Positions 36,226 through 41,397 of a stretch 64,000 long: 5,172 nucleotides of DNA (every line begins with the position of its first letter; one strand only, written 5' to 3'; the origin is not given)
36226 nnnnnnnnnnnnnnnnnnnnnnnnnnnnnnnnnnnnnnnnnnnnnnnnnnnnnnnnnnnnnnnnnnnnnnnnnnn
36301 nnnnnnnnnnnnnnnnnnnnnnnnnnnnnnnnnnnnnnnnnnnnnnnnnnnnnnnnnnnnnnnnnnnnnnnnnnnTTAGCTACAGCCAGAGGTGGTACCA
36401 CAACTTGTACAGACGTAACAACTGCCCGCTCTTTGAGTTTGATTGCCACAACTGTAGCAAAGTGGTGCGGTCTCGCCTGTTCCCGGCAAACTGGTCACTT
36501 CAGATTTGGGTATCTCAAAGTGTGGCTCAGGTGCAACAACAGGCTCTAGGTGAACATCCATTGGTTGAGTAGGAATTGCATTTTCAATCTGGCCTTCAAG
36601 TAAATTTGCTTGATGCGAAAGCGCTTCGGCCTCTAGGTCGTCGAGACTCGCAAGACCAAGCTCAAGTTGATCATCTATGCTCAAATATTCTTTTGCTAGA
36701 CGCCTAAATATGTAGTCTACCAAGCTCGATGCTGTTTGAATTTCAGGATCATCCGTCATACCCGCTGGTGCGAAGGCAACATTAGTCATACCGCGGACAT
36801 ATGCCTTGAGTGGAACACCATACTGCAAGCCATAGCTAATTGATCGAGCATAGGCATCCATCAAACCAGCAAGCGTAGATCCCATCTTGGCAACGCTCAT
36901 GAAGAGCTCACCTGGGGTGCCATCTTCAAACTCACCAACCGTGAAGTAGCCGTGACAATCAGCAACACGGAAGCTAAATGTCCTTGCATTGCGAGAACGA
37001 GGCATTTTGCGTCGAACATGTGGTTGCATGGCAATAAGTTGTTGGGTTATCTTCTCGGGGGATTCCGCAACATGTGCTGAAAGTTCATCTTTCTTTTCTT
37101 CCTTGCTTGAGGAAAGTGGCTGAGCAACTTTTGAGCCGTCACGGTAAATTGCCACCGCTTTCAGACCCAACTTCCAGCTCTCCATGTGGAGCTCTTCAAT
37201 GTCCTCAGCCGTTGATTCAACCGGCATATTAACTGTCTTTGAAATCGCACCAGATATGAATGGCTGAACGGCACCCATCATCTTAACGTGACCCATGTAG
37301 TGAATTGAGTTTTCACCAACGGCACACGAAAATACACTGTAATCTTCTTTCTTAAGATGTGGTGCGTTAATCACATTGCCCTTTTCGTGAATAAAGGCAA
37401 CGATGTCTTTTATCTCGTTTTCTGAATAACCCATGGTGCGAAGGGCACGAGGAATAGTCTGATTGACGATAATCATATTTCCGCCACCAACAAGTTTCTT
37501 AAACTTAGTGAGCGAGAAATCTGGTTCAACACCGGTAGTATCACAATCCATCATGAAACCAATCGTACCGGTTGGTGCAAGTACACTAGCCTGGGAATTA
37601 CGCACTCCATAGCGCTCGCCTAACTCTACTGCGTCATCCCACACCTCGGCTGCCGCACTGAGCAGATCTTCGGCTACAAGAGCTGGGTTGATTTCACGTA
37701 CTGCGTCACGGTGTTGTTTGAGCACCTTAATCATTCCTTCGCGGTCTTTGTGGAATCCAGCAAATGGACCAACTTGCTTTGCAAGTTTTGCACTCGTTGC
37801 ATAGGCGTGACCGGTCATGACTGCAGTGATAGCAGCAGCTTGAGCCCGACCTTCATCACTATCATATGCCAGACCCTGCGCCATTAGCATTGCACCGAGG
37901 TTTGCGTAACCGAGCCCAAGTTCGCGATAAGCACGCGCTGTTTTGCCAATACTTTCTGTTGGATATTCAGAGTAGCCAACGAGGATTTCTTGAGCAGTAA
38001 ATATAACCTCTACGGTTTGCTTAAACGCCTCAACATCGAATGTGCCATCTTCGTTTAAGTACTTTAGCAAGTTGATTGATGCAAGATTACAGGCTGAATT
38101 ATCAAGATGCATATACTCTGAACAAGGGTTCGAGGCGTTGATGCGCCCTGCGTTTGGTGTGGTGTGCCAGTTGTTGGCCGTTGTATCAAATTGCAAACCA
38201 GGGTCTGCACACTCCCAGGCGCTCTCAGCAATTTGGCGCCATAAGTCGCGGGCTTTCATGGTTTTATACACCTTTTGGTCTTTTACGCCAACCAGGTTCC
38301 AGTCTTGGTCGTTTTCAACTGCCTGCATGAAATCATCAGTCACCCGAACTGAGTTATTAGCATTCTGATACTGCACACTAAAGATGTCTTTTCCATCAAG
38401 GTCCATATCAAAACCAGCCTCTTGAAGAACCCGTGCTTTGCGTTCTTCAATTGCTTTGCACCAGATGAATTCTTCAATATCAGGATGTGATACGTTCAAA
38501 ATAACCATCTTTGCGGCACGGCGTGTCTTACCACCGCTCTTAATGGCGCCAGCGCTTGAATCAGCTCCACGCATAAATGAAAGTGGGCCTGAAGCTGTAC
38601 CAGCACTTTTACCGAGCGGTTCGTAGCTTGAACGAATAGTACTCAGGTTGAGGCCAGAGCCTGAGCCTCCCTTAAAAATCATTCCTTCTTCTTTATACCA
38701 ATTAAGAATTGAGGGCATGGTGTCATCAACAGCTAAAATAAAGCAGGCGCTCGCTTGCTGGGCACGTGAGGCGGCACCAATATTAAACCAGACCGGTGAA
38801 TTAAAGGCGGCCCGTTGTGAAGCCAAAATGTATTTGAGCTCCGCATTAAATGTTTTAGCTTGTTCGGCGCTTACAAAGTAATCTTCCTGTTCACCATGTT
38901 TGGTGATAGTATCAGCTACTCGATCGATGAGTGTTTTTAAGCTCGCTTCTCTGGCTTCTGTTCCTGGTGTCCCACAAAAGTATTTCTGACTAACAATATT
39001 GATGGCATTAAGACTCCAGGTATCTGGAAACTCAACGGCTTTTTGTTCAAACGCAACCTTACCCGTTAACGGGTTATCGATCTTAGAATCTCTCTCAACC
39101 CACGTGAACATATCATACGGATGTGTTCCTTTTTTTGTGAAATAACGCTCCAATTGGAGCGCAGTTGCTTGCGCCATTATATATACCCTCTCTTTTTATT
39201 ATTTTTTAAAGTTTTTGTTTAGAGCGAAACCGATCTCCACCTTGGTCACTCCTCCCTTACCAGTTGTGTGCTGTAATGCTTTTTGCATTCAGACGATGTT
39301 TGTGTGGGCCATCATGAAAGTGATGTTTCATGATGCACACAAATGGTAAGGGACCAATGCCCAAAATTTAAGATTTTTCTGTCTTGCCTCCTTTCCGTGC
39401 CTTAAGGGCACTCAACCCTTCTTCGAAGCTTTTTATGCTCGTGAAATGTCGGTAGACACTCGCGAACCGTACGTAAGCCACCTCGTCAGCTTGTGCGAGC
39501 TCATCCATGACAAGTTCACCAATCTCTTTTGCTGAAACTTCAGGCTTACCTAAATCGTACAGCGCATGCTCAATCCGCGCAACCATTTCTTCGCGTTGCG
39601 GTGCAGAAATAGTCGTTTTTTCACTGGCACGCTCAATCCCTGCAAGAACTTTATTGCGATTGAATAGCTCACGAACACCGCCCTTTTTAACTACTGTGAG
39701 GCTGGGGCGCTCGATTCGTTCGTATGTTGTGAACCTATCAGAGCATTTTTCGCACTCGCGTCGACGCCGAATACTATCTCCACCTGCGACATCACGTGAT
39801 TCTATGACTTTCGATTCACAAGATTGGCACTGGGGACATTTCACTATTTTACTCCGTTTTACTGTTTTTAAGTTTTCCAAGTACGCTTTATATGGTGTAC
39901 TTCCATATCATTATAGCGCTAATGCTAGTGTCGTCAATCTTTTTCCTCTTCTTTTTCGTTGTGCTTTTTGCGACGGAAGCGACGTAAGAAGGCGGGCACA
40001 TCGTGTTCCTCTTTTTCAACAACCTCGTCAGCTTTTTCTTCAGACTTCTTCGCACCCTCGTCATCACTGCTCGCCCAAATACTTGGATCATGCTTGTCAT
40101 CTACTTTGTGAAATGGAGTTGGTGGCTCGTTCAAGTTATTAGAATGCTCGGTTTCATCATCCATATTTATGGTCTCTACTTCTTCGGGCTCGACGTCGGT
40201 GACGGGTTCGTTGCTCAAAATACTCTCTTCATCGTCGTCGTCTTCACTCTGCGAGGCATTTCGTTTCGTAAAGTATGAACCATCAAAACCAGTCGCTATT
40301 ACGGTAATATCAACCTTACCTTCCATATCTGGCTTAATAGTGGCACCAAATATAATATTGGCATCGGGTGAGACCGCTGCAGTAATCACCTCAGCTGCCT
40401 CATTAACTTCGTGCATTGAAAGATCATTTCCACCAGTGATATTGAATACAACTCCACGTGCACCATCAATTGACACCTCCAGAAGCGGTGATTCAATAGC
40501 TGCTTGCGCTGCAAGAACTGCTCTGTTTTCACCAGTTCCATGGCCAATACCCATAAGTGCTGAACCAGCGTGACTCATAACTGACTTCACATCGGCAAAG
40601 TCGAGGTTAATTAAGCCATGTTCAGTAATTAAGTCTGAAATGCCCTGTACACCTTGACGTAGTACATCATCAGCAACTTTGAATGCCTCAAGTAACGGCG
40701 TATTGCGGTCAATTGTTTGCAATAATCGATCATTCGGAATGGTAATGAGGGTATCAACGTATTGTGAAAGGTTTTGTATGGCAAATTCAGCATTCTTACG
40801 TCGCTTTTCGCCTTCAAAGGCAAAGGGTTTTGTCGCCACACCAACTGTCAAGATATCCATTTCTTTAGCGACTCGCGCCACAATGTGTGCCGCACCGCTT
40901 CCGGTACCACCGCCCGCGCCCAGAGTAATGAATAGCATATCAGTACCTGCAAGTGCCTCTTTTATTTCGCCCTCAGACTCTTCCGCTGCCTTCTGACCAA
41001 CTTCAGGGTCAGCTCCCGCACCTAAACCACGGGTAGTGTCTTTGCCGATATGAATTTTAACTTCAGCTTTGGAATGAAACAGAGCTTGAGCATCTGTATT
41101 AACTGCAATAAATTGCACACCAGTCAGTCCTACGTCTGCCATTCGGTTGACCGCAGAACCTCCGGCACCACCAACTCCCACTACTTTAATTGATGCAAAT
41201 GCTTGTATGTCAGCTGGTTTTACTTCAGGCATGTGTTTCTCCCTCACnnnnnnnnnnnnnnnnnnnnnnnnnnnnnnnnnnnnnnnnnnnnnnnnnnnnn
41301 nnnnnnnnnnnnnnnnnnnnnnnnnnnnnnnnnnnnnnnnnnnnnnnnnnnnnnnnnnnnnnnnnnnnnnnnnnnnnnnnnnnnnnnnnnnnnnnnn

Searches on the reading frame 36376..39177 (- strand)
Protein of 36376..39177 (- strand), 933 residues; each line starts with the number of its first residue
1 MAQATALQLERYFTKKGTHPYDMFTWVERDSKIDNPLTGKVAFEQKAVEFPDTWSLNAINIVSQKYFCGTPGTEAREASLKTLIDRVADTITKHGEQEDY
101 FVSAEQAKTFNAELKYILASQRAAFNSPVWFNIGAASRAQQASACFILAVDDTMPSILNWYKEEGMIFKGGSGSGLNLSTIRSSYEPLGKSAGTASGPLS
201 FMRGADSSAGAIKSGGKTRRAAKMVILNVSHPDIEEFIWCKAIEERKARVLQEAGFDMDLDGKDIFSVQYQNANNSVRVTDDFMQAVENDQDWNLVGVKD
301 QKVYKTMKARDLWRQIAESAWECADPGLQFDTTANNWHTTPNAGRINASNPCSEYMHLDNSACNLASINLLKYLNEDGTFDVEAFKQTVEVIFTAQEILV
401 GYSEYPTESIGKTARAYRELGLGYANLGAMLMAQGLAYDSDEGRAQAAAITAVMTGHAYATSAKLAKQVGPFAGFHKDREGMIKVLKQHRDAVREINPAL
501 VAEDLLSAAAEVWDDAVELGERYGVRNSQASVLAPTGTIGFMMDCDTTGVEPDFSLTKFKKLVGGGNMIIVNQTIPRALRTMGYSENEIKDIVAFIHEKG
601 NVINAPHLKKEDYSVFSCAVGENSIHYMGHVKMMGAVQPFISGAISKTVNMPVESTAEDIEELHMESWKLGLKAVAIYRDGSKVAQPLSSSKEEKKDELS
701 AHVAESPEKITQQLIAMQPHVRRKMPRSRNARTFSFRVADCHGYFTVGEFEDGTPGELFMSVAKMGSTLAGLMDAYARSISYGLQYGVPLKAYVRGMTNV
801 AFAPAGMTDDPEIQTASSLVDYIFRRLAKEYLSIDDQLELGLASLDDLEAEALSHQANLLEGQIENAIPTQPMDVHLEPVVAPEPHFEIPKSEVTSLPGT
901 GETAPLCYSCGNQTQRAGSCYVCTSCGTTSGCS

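Call 54: search_protein_families(library=pfam, proteins=[window:36376-39177:-], max_evalue=0.00001)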
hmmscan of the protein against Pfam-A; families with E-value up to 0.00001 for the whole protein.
window:36376-39177:- (933 aa): 3 families
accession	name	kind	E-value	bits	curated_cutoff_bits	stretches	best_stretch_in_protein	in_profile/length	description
PF02867.20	Ribonuc_red_lgC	-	7e-148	493.9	23.9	1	143-678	1-523/523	Ribonucleotide reductase, barrel domain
PF08471.15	Ribonuc_red_2_N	-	2.9e-17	63.2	27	1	38-121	1-103/103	Class II vitamin B12-dependent ribonucleotide reductase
PF12637.14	TSCPD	-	3e-09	37.5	22.8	1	743-830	16-87/88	TSCPD domain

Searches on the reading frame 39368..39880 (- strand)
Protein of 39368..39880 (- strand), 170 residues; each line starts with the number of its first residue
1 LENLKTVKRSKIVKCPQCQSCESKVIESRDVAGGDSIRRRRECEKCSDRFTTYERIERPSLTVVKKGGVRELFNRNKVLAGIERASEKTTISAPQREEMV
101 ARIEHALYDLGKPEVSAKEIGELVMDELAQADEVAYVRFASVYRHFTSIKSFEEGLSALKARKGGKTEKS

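Call 89: search_protein_families(library=pfam, proteins=[window:39368-39880:-], max_evalue=0.01)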
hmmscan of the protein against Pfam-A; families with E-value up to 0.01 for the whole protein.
window:39368-39880:- (170 aa): 2 families
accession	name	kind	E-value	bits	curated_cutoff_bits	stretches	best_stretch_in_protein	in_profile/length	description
PF03477.21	ATP-cone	-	3.6e-20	72.7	25.8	1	62-147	2-86/88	ATP cone domain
PF22811.2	Zn_ribbon_NrdR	-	2.3e-17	63.1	27.2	1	14-54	2-42/42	Transcriptional repressor NrdR-like, N-terminal domain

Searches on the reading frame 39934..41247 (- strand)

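Call 89: search_protein_families(library=pfam, proteins=[window:39934-41247:-], max_evalue=0.01)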
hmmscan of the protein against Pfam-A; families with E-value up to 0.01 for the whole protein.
window:39934-41247:- (437 aa): 2 families
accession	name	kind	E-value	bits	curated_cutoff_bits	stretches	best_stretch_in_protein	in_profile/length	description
PF00091.31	Tubulin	-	1.7e-49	169.1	33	1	19-179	1-189/190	Tubulin/FtsZ family, GTPase domain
PF12327.13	FtsZ_C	-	4.7e-35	120.2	27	1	228-322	1-95/95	FtsZ family, C-terminal domain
